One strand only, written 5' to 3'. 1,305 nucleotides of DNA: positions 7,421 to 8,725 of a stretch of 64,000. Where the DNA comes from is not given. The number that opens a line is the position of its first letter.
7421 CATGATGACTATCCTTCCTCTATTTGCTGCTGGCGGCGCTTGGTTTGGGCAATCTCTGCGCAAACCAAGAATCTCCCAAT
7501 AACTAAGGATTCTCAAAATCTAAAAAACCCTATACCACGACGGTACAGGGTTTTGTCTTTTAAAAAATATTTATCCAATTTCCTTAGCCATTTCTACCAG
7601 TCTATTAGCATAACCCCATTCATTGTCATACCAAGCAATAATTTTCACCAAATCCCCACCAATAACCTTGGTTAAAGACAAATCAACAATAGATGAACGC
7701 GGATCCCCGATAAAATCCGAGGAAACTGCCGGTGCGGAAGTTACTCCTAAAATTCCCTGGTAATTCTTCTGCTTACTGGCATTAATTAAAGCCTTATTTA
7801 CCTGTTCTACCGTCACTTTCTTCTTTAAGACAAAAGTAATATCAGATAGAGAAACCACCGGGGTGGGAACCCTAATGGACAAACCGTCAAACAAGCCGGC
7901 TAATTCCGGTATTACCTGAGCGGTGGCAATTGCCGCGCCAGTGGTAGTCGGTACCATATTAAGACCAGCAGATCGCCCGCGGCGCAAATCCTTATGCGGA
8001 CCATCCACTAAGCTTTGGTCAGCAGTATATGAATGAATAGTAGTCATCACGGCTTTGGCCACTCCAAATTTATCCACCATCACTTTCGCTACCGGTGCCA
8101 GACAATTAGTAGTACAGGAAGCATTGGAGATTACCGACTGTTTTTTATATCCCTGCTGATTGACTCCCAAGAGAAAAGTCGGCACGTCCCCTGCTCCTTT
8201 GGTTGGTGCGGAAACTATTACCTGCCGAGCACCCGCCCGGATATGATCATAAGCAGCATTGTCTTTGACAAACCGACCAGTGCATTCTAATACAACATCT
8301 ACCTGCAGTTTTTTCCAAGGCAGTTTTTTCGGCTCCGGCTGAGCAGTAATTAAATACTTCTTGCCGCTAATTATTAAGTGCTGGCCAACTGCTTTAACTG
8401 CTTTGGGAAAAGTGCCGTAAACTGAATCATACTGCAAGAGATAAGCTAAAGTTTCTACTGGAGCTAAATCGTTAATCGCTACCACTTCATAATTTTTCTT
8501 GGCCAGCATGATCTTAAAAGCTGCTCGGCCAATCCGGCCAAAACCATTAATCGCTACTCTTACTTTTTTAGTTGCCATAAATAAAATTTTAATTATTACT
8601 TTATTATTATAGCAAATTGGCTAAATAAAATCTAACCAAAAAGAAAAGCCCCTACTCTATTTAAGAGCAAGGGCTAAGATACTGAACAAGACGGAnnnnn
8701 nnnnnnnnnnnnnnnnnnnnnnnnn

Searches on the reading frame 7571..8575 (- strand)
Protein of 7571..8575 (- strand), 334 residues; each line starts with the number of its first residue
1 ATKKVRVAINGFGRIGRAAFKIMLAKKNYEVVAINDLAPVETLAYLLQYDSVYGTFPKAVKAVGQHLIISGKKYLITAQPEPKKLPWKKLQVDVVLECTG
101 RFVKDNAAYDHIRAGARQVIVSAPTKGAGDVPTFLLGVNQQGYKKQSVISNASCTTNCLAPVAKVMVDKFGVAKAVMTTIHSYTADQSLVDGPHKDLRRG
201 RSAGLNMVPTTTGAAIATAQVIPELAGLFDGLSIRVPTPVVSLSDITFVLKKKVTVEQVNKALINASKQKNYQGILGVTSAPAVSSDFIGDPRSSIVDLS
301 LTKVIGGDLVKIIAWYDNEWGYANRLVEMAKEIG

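Call 81: search_protein_families(library=pfam, max_evalue=0.00001, proteins=[window:7571-8575:-])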
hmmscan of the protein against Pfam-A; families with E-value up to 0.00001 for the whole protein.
window:7571-8575:- (334 aa): 2 families
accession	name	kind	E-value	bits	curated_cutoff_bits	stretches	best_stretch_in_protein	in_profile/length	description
PF02800.25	Gp_dh_C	-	1.7e-58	197.1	24.4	1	159-316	1-158/158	Glyceraldehyde 3-phosphate dehydrogenase, C-terminal domain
PF00044.30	Gp_dh_N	-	3.7e-36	123.9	31.7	1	5-104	1-100/101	Glyceraldehyde 3-phosphate dehydrogenase, NAD binding domain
